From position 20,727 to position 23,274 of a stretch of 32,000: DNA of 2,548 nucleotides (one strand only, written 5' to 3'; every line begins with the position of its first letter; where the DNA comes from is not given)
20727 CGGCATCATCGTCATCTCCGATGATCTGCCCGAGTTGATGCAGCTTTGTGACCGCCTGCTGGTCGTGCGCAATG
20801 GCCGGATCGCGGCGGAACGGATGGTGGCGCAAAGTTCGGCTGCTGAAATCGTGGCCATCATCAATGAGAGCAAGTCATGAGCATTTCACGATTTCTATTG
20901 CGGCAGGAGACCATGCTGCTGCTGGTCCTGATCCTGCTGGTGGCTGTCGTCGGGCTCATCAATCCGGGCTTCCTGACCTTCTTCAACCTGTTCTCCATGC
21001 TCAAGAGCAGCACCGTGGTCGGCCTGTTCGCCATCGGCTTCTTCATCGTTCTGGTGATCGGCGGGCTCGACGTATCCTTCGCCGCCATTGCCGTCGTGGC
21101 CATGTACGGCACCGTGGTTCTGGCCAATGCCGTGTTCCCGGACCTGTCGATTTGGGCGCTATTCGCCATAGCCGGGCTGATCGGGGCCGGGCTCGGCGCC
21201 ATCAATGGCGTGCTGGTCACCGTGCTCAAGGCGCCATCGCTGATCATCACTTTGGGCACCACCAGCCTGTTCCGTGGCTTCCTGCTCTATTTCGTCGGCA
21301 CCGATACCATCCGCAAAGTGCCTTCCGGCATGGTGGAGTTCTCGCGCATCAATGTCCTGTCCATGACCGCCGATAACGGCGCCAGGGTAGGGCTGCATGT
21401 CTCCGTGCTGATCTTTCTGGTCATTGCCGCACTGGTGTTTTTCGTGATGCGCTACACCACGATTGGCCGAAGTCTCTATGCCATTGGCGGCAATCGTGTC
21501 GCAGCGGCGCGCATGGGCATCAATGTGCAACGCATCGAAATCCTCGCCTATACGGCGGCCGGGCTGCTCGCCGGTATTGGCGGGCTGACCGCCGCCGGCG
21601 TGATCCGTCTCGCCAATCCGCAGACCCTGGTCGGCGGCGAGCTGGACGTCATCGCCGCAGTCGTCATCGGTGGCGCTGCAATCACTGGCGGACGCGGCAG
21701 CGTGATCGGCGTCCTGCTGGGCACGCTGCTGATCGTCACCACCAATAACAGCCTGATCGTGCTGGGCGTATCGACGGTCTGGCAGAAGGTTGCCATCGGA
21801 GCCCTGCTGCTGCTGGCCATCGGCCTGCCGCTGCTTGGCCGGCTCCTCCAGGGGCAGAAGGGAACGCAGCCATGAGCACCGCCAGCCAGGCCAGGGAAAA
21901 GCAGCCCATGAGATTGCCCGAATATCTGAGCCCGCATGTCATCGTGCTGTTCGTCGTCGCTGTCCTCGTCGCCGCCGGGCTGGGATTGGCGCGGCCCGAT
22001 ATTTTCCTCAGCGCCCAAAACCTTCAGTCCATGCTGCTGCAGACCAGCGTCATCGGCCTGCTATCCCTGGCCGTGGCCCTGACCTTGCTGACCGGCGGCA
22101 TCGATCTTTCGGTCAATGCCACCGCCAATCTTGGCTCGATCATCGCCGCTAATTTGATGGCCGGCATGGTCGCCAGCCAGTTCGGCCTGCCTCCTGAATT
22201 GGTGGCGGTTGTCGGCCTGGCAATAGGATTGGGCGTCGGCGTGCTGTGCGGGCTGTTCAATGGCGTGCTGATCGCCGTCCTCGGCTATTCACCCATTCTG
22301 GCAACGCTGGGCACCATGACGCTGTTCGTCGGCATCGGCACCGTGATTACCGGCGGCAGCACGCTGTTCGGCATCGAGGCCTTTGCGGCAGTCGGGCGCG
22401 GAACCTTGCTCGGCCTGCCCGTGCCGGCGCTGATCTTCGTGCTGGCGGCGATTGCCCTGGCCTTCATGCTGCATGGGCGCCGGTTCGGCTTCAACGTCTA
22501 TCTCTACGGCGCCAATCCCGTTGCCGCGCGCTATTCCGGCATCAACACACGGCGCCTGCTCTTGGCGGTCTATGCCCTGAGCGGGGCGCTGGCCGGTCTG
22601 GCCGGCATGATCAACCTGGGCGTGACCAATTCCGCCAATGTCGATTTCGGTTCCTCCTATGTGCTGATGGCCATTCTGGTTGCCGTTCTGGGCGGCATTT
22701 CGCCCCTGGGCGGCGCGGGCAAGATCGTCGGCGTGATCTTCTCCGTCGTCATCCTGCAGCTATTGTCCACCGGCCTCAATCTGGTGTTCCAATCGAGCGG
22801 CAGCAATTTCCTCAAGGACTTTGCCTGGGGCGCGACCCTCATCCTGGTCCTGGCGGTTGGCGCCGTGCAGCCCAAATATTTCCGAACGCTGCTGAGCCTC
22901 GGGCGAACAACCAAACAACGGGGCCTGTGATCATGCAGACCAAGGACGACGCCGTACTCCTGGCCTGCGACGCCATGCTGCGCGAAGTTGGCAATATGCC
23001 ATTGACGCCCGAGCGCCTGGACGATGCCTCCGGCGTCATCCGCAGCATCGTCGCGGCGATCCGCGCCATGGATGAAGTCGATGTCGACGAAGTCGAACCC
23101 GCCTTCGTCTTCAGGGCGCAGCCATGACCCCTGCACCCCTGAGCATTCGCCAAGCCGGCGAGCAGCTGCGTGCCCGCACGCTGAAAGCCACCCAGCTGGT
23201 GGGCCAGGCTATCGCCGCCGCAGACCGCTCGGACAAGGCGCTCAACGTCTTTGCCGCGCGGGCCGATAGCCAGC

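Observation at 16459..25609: Nine-gene coupled operon mixing an LsrB-type sugar importer with CoA-transferase, MaoC hydratase, a GatC/GatA-like amidase pair and an Ldh_2 oxidoreductase, matching no described pathway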

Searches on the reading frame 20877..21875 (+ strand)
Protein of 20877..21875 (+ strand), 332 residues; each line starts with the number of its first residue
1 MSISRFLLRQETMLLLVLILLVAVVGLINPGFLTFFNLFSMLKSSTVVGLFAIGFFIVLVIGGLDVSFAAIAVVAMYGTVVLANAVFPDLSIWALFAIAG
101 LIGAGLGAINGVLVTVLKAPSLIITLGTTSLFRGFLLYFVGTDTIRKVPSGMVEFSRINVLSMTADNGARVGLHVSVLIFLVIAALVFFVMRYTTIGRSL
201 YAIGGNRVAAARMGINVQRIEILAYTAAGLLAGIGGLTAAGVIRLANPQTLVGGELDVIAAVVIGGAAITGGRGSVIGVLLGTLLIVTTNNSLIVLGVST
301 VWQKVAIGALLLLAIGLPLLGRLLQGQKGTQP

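Call 5: search_protein_families(library=pfam, proteins=[window:20877-21875:+], max_evalue=0.01)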
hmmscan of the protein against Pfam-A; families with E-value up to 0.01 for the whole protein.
window:20877-21875:+ (332 aa): 1 family
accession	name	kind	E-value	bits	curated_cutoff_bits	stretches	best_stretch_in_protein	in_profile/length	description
PF02653.21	BPD_transp_2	-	3.7e-36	125.1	26.8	1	38-314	2-268/269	Branched-chain amino acid transport system / permease component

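Call 6: search_protein_families(library=ncbifam, proteins=[window:20877-21875:+], max_evalue=0.01)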
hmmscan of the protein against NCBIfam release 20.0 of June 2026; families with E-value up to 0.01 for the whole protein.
window:20877-21875:+ (332 aa): 12 families
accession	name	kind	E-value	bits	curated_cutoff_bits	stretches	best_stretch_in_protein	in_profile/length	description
NF007067.0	PRK09512.1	equivalog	2.8e-46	158.2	398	1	4-315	14-314/321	ribose ABC transporter permease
NF007252.0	PRK09699.1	equivalog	1.6e-41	142.7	396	1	14-317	28-320/326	D-allose ABC transporter permease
NF040906.3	GguB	equivalog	4.8e-39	134.6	450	2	172-317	223-368/375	multiple monosaccharide ABC transporter permease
NF011961.0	PRK15432.1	equivalog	1.3e-36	126.6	388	1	10-315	9-300/344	autoinducer 2 ABC transporter permease LsrC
NF008630.0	PRK11618.1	equivalog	1.9e-36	125.9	363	1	15-317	13-308/331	galactofuranose ABC transporter, permease protein YjfF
NF008441.0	PRK11285.1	equivalog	2.1e-35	122.4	378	1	10-316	28-321/333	L-arabinose ABC transporter permease AraH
NF007014.0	PRK09478.1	equivalog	1.4e-34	120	386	1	10-317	14-327/336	galactose/methyl galactoside ABC transporter permease MglC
NF011612.1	PRK15038.1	equivalog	3.5e-24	85.6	500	1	11-315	5-302/322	autoinducer 2 ABC transporter permease LsrD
NF041862.1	YtfT_transport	equivalog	4e-17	62.4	535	1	35-314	53-319/339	galactofuranose ABC transporter, ATP-binding protein YtfT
TIGR03408.1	urea_trans_UrtC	equivalog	6.8e-09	35.9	296.2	1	107-315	103-303/313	urea ABC transporter permease subunit UrtC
NF008450.0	PRK11301.1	subfamily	0.00084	18.9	366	0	25-290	99-376/418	high-affinity branched-chain amino acid ABC transporter permease LivM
TIGR03409.1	urea_trans_UrtB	equivalog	0.0067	16.1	250.3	0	38-312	4-275/291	urea ABC transporter permease subunit UrtB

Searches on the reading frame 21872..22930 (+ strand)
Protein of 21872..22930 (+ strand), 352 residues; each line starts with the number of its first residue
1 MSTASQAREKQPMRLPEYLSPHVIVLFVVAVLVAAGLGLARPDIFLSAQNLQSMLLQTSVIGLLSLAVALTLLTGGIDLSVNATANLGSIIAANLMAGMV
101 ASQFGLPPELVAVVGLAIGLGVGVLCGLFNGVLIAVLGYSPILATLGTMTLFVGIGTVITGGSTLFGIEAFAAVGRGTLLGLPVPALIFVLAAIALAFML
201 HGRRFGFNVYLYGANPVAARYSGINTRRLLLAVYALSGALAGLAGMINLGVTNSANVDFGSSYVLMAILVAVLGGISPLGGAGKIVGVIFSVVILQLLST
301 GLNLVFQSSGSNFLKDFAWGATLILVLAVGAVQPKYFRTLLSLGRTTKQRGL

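Call 5: search_protein_families(library=pfam, proteins=[window:21872-22930:+], max_evalue=0.01)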
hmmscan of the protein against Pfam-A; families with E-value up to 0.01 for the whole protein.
window:21872-22930:+ (352 aa): 1 family
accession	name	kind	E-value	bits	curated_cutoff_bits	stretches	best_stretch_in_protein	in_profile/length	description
PF02653.21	BPD_transp_2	-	1.6e-30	106.6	26.8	1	52-327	3-269/269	Branched-chain amino acid transport system / permease component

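Call 6: search_protein_families(library=ncbifam, proteins=[window:21872-22930:+], max_evalue=0.01)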
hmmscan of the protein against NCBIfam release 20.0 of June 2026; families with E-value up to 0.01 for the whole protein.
window:21872-22930:+ (352 aa): 11 families
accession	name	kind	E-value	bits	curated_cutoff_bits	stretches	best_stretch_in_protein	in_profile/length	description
NF007252.0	PRK09699.1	equivalog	1.9e-42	145.7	396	1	6-329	10-320/326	D-allose ABC transporter permease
NF007067.0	PRK09512.1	equivalog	3e-40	138.4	398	1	24-310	24-300/321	ribose ABC transporter permease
NF007014.0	PRK09478.1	equivalog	9.1e-40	137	386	1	26-336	18-332/336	galactose/methyl galactoside ABC transporter permease MglC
NF008441.0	PRK11285.1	equivalog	2.6e-34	118.8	378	1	4-309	12-305/333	L-arabinose ABC transporter permease AraH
NF011612.1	PRK15038.1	equivalog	1.1e-31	110.3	500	1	26-327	8-302/322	autoinducer 2 ABC transporter permease LsrD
NF041862.1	YtfT_transport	equivalog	4e-30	105.1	535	1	6-341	9-332/339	galactofuranose ABC transporter, ATP-binding protein YtfT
NF040906.3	GguB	equivalog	7e-27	94.6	450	2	180-306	222-348/375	multiple monosaccharide ABC transporter permease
NF011961.0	PRK15432.1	equivalog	1.4e-24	87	388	1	30-328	16-302/344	autoinducer 2 ABC transporter permease LsrC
NF008630.0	PRK11618.1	equivalog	3.9e-22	78.9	363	1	27-327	12-306/331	galactofuranose ABC transporter, permease protein YjfF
NF047929.1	ABC_B6_perm_2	equivalog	3.1e-11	43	400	1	187-312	188-307/337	putative B6 ABC transporter permease subunit 2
TIGR03409.1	urea_trans_UrtB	equivalog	6.7e-08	32.5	250.3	1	189-305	150-260/291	urea ABC transporter permease subunit UrtB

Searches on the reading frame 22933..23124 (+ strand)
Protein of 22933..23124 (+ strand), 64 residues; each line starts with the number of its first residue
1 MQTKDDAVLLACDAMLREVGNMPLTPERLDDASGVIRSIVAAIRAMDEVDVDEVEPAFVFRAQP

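Call 5: search_protein_families(library=pfam, proteins=[window:22933-23124:+], max_evalue=0.01)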
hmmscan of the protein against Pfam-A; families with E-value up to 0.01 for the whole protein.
seq(64 aa): 1 family
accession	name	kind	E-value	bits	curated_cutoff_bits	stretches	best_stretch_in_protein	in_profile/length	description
PF02686.20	GatC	-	0.0024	18.5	23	1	24-58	1-35/66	Glu-tRNAGln amidotransferase C subunit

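Call 6: search_protein_families(library=ncbifam, proteins=[window:22933-23124:+], max_evalue=0.01)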
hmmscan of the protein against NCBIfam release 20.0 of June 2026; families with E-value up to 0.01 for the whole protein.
seq(64 aa): 0 families

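Call 22: search_solved_structures(query=window:22933-23124:+, max_evalue=10, show_alignments=2)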
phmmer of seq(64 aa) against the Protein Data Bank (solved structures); distinct sequences matched with E-value up to 10: 0.

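Call 24: search_solved_structures(query=A1, max_evalue=10, show_alignments=3)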
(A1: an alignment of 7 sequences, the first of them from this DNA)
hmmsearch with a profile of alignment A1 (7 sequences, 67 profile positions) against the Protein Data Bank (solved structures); distinct sequences matched with E-value up to 10: 5.
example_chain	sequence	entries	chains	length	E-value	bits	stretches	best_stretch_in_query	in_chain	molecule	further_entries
8qq8_A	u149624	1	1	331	0.12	15.5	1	29-56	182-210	5,10-methylenetetrahydromethanopterin reductase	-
8qpl_A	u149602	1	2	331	0.12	15.5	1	29-56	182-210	5,10-methylenetetrahydromethanopterin reductase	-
8qpm_A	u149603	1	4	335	0.13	15.4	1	29-56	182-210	5,10-methylenetetrahydromethanopterin reductase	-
9ja5_A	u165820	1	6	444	0.63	13.2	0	13-61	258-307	Meiotically up-regulated gene 135 protein,SWR1 complex bromodomain subunit bdf1,Immunoglob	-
4lk5_A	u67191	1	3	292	3.1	11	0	24-53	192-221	enoyl-CoA hydratase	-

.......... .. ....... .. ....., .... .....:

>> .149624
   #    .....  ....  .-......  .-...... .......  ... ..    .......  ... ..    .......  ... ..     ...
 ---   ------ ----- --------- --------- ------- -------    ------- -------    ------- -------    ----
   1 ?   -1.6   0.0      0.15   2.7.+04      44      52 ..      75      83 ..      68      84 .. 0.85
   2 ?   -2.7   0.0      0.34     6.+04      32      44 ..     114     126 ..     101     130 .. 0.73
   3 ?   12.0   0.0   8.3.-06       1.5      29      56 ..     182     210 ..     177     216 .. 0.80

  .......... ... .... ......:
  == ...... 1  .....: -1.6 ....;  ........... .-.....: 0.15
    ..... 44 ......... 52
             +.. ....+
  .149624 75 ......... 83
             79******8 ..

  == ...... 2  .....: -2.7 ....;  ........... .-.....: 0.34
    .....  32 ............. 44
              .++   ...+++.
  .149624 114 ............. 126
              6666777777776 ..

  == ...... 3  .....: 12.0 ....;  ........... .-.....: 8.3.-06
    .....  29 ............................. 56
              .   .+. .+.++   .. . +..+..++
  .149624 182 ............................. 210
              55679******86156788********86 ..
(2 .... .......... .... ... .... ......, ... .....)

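Call 25: search_protein_families(library=pfam, alignment_id=A1, max_evalue=1)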
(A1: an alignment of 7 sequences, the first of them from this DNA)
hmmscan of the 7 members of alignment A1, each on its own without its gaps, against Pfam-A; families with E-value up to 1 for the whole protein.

A. member 1, seq(64 aa): 1 family
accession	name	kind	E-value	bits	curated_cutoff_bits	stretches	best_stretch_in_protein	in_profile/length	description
PF02686.20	GatC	-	0.0024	18.5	23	1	24-58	1-35/66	Glu-tRNAGln amidotransferase C subunit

B. families by the number of members that match (of 7 scanned): 3 families
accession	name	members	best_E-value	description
PF02686.20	GatC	5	0.0023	Glu-tRNAGln amidotransferase C subunit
PF23716.1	DUF7158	1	0.0056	Family of unknown function (DUF7158)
PF11438.13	N36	1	0.21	36-mer N-terminal peptide of the N protein (N36)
